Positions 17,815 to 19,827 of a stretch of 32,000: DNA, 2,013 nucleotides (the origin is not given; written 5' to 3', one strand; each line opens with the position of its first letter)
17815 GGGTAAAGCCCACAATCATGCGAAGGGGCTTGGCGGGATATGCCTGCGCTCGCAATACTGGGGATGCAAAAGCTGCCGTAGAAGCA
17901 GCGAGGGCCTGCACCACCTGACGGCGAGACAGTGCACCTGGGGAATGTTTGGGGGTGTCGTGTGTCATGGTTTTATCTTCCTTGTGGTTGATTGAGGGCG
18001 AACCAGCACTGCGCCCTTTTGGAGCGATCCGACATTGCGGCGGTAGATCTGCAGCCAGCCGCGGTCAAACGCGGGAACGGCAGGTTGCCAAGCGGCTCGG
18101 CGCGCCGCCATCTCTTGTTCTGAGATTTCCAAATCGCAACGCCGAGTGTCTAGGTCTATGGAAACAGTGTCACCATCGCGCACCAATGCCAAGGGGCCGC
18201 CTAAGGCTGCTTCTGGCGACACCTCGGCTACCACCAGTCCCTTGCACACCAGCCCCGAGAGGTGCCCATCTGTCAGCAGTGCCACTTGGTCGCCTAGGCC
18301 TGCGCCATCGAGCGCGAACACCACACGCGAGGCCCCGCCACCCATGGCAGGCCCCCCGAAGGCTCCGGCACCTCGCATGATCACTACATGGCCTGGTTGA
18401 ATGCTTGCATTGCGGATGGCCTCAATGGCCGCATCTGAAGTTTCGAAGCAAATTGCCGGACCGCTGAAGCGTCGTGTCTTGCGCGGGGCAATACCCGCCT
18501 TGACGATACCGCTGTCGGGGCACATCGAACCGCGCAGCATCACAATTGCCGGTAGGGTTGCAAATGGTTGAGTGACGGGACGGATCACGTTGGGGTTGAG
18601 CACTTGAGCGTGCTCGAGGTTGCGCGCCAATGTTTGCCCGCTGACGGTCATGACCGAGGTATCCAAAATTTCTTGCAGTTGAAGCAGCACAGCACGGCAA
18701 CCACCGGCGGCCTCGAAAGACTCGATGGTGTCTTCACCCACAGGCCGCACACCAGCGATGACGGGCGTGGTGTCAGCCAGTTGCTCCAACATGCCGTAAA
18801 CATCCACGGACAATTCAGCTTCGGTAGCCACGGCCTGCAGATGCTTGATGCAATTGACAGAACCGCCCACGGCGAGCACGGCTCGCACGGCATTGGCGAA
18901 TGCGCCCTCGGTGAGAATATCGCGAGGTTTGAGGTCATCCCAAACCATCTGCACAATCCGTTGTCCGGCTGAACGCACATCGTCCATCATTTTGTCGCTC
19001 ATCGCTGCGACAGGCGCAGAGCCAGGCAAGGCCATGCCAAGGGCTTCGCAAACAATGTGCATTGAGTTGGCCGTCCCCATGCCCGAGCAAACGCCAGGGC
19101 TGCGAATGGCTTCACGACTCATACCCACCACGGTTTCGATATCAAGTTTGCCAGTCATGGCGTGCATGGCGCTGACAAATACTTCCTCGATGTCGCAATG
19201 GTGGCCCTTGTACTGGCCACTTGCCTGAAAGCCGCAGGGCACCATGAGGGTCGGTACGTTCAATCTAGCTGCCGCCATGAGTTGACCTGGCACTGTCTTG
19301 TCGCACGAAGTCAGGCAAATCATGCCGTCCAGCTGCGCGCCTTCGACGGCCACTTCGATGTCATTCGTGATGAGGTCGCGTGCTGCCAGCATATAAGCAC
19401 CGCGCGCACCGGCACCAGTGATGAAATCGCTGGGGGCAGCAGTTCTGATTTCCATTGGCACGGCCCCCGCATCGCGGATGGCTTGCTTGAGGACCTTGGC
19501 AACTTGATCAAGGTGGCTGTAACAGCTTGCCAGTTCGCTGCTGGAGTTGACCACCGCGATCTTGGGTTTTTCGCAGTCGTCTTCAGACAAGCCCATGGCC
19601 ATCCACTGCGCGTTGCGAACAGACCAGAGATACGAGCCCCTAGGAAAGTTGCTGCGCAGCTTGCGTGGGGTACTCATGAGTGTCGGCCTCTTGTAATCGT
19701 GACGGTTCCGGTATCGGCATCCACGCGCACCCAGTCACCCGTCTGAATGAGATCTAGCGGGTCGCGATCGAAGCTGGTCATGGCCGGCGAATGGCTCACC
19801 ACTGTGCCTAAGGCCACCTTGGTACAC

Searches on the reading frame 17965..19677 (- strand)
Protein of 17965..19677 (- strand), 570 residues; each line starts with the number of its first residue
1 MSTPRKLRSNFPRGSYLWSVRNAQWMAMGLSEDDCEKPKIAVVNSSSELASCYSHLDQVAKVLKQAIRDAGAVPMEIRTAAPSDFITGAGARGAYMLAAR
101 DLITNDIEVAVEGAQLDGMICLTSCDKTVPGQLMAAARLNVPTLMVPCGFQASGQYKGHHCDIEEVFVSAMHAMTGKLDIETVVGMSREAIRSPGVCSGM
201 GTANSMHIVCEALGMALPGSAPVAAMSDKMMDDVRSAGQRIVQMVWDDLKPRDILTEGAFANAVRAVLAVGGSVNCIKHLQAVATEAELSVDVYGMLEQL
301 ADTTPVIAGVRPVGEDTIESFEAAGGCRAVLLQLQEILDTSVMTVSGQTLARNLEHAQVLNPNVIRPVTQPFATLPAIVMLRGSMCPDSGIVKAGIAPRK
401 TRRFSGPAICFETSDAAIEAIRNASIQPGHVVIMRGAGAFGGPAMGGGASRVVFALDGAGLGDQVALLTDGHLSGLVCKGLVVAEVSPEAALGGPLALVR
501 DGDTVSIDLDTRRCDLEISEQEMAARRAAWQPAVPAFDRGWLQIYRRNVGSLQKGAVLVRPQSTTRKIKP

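Call 16: find_encoding_contigs(protein=window:17965-19677:-, flank=3000, max_places=4)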
Protein window:17965-19677:- (570 aa): 13 contigs read that carry it; 4 places shown.
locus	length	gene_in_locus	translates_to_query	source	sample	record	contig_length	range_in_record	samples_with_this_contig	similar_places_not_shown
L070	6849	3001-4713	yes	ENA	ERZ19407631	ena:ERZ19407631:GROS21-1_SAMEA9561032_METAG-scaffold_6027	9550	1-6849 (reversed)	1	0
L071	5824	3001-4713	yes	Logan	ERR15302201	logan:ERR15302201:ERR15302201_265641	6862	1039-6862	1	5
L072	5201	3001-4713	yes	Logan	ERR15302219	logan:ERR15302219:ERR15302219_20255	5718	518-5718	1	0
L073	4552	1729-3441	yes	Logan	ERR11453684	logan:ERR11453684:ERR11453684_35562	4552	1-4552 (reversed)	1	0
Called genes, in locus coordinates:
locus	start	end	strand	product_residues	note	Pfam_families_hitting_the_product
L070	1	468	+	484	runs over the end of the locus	PF00890:FAD_binding_2 (faint), PF01266:DAO (faint), PF12831:FAD_oxidored, PF13450:NAD_binding_8 (weak)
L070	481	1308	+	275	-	PF09339:HTH_IclR, PF01614:IclR_C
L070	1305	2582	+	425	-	PF04412:AcnX, PF28403:AcnX_2nd, PF28406:AcnX_3rd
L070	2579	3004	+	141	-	PF01989:AcnX_swivel_put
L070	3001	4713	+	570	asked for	PF00920:ILVD_EDD_N, PF24877:ILV_EDD_C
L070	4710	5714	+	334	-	PF03401:TctC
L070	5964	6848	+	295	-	?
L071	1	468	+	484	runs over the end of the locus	PF00890:FAD_binding_2 (faint), PF01266:DAO (faint), PF01494:FAD_binding_3 (faint), PF12831:FAD_oxidored, PF13450:NAD_binding_8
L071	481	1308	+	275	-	PF09339:HTH_IclR, PF01614:IclR_C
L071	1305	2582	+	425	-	PF04412:AcnX, PF28403:AcnX_2nd, PF28406:AcnX_3rd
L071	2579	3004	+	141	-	PF01989:AcnX_swivel_put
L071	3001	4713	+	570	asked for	PF00920:ILVD_EDD_N, PF24877:ILV_EDD_C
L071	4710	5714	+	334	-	PF03401:TctC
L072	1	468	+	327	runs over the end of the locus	?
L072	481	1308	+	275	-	PF09339:HTH_IclR, PF01614:IclR_C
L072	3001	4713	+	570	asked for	PF00920:ILVD_EDD_N, PF24877:ILV_EDD_C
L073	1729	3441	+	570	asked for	PF00920:ILVD_EDD_N, PF24877:ILV_EDD_C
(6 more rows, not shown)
